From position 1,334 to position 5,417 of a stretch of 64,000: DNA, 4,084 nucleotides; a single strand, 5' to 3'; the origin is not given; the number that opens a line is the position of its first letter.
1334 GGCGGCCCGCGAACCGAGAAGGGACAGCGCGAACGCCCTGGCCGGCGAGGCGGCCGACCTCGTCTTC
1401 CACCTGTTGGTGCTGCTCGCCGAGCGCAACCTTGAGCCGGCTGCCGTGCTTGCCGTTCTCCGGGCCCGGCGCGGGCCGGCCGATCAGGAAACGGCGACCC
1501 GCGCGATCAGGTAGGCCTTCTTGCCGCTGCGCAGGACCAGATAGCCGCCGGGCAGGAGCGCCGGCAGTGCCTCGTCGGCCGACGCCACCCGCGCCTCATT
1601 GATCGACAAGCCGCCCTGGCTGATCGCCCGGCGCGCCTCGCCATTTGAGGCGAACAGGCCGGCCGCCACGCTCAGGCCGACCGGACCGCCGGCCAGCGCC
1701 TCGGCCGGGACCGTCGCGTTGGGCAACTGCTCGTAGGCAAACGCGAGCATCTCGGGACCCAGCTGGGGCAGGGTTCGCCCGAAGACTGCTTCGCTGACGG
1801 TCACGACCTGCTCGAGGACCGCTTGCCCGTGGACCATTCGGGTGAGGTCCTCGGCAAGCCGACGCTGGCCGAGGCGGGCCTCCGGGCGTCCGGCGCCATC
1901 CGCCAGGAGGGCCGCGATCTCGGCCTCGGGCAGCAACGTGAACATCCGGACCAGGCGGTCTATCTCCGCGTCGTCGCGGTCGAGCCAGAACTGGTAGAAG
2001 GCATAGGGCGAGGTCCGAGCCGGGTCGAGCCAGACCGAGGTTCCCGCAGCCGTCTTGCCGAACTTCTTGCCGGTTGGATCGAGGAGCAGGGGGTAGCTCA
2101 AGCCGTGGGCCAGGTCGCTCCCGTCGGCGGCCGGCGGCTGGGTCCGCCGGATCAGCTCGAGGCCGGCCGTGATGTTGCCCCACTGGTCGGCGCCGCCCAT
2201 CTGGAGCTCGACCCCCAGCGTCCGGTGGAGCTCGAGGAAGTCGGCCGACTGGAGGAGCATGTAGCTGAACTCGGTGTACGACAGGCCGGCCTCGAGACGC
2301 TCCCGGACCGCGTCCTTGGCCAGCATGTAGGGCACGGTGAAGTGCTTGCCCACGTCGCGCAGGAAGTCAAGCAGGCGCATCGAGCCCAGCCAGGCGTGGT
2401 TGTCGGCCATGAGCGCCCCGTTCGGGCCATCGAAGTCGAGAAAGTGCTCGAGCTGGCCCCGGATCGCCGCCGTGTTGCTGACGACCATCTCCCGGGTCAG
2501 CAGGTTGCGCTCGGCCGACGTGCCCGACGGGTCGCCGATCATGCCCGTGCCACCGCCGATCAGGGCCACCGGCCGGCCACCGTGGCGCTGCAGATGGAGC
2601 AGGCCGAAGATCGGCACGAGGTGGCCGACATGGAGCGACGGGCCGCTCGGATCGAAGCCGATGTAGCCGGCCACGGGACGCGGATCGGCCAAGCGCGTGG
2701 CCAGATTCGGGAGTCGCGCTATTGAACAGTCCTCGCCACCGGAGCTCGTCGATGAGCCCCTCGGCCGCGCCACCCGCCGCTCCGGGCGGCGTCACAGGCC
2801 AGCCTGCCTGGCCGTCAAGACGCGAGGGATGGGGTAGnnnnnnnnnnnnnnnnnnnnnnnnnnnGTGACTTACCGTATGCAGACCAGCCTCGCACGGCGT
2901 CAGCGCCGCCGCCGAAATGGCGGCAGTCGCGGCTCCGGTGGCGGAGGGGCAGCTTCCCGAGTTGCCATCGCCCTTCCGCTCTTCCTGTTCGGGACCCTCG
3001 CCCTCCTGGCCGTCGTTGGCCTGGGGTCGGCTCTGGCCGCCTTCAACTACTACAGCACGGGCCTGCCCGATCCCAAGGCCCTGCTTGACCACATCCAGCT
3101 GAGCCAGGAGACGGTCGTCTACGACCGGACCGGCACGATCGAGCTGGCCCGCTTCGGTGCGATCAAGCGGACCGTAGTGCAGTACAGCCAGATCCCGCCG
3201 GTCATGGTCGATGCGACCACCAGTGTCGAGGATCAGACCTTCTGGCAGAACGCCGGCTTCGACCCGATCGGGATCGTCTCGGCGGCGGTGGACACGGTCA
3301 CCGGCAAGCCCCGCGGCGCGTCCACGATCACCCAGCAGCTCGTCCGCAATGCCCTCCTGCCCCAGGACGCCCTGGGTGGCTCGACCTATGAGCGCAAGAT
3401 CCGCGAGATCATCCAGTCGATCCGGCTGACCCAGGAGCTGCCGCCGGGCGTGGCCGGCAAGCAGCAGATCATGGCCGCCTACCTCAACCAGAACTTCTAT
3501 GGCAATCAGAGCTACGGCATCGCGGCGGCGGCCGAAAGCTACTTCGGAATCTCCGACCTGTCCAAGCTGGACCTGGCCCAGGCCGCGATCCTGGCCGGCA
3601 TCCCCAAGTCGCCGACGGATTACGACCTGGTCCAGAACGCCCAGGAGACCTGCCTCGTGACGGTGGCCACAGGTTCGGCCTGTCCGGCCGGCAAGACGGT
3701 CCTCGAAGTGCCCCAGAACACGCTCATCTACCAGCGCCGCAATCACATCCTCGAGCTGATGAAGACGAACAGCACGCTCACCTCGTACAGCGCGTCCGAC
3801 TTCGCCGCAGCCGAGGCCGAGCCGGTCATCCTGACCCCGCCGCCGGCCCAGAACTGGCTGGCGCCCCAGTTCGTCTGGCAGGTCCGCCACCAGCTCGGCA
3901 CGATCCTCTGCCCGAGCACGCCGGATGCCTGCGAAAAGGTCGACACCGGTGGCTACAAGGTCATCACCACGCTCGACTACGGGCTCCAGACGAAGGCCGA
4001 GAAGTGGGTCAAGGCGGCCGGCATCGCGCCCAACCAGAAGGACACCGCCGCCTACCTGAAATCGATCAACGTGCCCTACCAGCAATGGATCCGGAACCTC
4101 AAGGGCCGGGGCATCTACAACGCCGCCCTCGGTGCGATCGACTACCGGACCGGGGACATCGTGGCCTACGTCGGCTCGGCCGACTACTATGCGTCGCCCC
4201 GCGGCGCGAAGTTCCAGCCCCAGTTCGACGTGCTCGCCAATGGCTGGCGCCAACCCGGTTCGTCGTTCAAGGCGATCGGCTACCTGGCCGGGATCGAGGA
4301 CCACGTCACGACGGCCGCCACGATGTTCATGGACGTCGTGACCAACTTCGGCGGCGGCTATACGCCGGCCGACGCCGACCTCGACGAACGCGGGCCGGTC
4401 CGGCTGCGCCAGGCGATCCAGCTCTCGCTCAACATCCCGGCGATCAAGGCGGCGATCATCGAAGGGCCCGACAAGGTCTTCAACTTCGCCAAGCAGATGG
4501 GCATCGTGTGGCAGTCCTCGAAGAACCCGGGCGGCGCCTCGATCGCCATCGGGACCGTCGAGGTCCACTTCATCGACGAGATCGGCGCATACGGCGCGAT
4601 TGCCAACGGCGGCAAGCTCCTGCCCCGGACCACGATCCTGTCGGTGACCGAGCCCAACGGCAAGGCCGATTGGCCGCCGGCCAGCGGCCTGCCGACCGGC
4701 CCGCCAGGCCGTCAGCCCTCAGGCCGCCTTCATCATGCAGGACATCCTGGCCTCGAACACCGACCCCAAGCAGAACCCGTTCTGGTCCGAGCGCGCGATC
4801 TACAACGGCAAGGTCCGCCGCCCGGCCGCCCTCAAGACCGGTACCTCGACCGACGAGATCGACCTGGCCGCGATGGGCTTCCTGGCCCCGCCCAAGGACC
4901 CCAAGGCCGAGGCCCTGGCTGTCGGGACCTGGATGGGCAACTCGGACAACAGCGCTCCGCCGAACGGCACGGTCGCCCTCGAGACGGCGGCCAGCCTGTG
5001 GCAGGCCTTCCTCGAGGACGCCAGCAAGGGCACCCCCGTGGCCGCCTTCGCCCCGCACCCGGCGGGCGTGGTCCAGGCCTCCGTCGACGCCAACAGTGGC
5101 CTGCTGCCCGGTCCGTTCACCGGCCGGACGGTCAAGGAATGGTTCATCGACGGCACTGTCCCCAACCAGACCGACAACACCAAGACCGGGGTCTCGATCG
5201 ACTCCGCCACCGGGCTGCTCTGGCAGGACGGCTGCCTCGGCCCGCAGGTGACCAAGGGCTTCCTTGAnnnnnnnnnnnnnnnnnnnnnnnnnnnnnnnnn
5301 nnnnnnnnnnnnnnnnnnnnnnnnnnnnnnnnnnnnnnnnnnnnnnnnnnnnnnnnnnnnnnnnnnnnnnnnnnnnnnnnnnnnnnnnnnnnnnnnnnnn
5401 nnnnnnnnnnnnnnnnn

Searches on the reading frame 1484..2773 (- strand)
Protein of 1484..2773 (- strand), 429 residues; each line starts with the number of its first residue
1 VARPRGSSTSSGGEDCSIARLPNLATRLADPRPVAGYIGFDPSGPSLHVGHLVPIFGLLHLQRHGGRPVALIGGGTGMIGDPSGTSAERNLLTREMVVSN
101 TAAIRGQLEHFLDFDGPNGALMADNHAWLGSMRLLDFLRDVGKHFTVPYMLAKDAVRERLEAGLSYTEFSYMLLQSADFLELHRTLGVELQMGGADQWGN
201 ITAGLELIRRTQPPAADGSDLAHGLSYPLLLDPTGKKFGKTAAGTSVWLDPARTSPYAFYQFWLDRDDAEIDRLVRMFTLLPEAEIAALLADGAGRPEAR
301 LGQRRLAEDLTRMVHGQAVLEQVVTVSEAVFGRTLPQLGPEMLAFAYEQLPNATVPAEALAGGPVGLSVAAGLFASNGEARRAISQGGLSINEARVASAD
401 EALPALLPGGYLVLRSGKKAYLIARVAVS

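Call 30: search_protein_families(library=pfam, proteins=[window:1484-2773:-], max_evalue=0.00001)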
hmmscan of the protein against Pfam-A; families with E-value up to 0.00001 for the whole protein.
window:1484-2773:- (429 aa): 2 families
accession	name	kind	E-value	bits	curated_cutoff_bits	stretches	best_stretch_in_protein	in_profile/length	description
PF00579.31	tRNA-synt_1b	-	1.8e-70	238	21.1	1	32-331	4-291/292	tRNA synthetases class I (W and Y)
PF22421.1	SYY_C-terminal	-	4.9e-08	33.2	27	1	365-423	22-82/83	Tyrosine--tRNA ligase SYY-like C-terminal domain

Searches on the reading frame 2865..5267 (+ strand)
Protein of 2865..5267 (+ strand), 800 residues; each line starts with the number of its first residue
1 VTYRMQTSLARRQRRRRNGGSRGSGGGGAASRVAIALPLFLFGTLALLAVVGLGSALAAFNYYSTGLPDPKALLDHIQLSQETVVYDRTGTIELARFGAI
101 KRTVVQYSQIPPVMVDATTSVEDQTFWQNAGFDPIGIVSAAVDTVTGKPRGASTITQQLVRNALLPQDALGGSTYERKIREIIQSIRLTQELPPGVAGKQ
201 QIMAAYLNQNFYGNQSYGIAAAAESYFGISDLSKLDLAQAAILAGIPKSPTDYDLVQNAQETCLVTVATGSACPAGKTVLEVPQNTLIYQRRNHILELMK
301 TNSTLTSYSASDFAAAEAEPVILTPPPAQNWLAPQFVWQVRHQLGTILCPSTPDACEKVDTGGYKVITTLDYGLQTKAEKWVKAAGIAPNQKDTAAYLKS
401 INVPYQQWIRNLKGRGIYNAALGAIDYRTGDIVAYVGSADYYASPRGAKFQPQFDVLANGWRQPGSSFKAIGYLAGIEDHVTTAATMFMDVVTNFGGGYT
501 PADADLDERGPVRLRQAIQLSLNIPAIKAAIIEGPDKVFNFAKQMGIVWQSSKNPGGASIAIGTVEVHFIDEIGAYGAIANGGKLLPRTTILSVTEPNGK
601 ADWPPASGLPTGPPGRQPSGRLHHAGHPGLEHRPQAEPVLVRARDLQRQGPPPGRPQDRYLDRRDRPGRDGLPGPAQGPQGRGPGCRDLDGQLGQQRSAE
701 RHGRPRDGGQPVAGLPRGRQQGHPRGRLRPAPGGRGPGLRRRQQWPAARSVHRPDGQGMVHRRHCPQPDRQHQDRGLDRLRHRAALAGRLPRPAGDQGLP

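Call 30: search_protein_families(library=pfam, proteins=[window:2865-5267:+], max_evalue=0.00001)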
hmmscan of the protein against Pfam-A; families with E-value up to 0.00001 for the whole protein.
window:2865-5267:+ (800 aa): 2 families
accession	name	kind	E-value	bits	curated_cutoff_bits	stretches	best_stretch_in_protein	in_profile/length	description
PF00912.28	Transgly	-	6e-45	153.3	27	1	95-261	6-165/178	Transglycosylase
PF00905.27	Transpeptidase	-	1.2e-10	41.6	22.1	1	424-595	5-190/299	Penicillin binding protein transpeptidase domain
